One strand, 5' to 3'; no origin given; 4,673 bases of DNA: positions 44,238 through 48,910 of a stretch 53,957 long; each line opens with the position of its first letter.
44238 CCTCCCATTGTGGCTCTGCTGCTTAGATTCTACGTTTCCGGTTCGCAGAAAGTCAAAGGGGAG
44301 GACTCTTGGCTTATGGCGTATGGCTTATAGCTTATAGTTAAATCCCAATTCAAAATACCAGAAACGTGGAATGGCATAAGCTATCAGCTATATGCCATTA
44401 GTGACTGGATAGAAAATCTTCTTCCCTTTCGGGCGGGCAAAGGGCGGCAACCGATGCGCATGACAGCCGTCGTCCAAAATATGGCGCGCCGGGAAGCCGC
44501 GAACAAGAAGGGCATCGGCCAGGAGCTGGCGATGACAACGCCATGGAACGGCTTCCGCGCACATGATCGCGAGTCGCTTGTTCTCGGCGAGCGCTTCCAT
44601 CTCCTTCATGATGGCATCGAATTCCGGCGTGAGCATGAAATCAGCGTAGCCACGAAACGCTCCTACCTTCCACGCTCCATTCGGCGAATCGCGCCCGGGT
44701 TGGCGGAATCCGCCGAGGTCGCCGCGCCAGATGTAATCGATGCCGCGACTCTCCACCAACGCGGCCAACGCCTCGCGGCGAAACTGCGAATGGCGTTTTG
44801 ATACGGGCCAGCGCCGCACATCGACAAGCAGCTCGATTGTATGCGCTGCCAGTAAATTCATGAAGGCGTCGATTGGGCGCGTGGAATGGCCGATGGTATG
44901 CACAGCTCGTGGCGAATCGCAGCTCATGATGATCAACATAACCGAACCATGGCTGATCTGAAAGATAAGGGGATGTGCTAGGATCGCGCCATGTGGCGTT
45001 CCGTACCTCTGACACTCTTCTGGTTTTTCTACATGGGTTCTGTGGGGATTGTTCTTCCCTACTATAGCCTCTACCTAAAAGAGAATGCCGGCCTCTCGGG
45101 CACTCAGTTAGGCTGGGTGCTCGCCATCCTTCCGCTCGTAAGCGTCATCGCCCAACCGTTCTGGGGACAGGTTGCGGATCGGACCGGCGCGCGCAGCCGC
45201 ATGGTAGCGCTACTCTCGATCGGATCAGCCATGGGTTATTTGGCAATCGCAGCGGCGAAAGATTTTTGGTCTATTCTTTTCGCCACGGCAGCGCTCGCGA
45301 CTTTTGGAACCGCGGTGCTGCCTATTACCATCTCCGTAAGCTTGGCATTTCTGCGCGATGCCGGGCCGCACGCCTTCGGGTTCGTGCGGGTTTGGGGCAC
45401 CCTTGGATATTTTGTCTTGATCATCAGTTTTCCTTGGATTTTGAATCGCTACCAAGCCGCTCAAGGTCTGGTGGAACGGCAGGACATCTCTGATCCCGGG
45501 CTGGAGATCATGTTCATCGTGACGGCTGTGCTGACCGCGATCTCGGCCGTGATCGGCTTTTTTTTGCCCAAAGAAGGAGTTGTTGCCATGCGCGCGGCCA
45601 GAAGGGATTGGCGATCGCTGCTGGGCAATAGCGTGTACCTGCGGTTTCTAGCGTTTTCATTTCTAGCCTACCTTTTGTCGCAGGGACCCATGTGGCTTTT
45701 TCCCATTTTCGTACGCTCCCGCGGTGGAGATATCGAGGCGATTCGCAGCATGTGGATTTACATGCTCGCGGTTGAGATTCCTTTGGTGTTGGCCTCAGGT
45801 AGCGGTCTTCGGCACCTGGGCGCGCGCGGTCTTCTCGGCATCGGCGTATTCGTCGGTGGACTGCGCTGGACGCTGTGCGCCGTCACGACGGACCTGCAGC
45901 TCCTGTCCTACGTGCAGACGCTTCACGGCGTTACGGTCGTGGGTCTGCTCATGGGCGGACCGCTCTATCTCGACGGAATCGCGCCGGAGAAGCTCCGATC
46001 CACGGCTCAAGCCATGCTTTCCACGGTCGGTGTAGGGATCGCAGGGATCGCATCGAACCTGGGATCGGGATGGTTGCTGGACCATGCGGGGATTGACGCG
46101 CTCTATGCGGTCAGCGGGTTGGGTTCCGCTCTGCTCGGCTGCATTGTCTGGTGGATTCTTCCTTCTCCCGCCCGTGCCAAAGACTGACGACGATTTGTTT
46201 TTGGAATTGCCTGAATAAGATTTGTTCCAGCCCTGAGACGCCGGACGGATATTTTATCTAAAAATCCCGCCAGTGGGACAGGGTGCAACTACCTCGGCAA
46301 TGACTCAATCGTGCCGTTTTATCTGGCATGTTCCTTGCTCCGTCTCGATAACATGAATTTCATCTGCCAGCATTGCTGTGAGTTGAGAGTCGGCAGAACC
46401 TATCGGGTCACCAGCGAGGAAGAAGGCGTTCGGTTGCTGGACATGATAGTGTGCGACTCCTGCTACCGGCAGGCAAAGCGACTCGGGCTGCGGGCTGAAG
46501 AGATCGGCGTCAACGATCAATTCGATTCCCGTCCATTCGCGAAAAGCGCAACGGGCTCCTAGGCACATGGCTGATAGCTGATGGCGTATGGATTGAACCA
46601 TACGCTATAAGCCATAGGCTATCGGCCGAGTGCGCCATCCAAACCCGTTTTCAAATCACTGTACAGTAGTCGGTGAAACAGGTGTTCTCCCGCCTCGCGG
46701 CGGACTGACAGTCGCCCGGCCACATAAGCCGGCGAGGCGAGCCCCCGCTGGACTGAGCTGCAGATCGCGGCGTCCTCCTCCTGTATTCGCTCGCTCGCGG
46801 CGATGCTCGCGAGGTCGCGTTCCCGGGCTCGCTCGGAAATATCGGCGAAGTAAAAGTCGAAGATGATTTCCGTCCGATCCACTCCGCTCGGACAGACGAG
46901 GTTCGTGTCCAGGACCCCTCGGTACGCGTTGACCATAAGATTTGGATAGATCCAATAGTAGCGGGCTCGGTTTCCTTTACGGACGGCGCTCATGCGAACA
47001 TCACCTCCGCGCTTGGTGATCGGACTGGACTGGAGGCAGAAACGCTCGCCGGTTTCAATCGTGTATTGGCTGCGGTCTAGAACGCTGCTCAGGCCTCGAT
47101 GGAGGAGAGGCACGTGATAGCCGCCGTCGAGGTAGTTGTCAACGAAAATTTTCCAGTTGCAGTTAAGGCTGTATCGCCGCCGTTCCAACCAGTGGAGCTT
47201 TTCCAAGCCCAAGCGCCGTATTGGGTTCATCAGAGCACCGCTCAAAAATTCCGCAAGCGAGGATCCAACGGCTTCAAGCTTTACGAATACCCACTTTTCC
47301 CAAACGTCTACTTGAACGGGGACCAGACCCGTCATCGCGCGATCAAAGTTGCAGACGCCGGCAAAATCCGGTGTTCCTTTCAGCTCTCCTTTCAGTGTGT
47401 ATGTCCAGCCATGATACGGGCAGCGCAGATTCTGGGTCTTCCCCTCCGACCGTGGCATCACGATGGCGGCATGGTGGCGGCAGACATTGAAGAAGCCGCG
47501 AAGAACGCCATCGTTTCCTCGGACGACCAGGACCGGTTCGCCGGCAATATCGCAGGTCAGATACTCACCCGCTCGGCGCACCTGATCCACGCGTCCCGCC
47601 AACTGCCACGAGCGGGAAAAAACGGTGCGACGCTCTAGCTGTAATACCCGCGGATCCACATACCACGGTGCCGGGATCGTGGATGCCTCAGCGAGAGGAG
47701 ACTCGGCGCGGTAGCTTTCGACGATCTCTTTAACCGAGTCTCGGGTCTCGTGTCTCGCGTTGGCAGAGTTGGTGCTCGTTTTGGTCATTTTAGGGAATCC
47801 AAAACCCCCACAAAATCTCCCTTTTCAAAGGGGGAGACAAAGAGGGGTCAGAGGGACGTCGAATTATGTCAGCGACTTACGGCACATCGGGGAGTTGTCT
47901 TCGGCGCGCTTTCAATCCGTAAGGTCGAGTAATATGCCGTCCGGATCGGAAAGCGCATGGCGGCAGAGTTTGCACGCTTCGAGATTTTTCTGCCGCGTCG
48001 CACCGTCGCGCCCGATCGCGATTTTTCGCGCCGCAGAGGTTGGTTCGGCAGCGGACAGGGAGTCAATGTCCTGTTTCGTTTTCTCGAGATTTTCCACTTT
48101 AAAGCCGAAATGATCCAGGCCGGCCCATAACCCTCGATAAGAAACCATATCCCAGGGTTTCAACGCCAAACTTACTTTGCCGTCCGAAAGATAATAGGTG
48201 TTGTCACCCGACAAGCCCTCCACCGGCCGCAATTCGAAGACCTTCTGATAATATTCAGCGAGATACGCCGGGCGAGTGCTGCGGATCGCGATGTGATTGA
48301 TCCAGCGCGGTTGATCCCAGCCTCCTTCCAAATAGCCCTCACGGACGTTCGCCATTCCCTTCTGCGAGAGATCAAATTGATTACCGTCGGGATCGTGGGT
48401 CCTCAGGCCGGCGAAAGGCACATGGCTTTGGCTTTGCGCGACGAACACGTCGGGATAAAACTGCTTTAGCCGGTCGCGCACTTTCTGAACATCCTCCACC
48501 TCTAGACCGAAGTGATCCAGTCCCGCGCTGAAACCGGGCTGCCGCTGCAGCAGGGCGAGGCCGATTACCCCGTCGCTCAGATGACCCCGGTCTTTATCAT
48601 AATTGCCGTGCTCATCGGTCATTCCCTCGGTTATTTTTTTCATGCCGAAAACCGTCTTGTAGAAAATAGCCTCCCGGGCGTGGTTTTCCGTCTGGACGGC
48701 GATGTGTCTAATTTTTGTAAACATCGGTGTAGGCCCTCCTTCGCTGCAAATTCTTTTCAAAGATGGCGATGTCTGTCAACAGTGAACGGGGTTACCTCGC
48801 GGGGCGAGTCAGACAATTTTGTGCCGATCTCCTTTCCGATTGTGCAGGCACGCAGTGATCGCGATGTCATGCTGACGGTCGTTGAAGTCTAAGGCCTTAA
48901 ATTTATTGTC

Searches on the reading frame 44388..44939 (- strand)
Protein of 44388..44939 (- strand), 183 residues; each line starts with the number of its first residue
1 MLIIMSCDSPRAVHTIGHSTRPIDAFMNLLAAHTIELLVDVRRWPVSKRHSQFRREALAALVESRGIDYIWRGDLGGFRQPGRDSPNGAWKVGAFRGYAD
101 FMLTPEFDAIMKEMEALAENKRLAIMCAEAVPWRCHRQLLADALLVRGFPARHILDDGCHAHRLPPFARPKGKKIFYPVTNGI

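Call 27: search_protein_families(library=pfam, proteins=[window:44388-44939:-], max_evalue=0.00001)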
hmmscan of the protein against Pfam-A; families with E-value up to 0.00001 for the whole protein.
window:44388-44939:- (183 aa): 1 family
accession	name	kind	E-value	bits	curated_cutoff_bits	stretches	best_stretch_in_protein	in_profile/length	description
PF04343.18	DUF488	-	8.5e-30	104.3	22.2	1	23-144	2-121/121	Domain of unknown function DUF488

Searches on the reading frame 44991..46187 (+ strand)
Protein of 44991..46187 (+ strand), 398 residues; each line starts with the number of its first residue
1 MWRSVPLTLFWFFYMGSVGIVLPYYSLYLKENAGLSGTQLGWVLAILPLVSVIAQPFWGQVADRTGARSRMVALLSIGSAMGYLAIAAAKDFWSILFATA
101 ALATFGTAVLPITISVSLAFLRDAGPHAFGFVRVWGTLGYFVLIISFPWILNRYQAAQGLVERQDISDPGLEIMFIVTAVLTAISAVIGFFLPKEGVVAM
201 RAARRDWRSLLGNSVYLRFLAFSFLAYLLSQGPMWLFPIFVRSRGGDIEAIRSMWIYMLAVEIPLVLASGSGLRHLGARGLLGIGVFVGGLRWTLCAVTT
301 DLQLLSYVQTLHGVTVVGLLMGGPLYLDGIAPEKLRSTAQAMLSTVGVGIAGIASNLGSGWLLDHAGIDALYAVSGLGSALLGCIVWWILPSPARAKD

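Call 27: search_protein_families(library=pfam, proteins=[window:44991-46187:+], max_evalue=0.00001)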
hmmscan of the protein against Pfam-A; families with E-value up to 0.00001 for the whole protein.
window:44991-46187:+ (398 aa): 4 families
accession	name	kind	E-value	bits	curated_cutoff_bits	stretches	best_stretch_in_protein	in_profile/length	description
PF12832.13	MFS_1_like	-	4.3e-46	158.1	25.2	1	7-372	4-371/373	MFS_1 like family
PF07690.21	MFS_1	-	3.6e-23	82.5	33.4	1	12-288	6-277/347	Major Facilitator Superfamily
PF03825.22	Nuc_H_symport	-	9.4e-18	64.8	25.9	1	22-366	22-365/400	Nucleoside H+ symporter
PF01306.25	LacY_symp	-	5.5e-12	45.6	24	1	8-76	13-81/413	LacY proton/sugar symporter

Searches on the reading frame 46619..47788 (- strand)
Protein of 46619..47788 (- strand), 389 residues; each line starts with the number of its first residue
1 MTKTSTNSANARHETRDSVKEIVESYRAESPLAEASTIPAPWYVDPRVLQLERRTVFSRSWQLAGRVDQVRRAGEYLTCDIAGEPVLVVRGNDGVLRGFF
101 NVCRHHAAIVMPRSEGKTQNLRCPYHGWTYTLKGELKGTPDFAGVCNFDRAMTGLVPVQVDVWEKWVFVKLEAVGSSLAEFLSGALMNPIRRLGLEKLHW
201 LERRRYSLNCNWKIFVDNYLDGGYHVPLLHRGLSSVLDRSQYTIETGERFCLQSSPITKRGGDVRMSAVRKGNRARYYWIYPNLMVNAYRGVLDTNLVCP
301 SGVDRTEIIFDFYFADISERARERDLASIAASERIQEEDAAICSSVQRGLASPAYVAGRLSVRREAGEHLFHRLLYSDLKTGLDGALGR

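Call 27: search_protein_families(library=pfam, proteins=[window:46619-47788:-], max_evalue=0.00001)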
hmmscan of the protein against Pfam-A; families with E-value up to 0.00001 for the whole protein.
window:46619-47788:- (389 aa): 2 families
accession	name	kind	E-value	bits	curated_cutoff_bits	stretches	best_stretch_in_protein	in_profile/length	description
PF00848.25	Ring_hydroxyl_A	-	8.2e-31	108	24.9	1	196-373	2-200/208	Ring hydroxylating alpha subunit (catalytic domain)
PF00355.32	Rieske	-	1.4e-16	60.6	20.3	1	60-148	1-87/88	Rieske [2Fe-2S] domain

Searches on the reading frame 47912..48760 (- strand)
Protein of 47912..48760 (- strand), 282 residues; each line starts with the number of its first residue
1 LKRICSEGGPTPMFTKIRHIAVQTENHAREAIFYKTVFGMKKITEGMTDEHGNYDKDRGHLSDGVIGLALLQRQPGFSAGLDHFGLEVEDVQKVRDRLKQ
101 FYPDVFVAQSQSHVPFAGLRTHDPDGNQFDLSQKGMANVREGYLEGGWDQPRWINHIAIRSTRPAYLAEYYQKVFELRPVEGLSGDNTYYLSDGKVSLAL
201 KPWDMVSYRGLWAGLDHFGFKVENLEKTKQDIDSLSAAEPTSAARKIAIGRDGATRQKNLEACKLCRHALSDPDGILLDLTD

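Call 27: search_protein_families(library=pfam, proteins=[window:47912-48760:-], max_evalue=0.00001)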
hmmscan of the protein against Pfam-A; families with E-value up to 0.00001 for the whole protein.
window:47912-48760:- (282 aa): 1 family
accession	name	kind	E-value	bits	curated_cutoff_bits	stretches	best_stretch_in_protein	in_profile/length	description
PF00903.31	Glyoxalase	-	8.9e-13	49.1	20.6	1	16-130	1-120/121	Glyoxalase/Bleomycin resistance protein/Dioxygenase superfamily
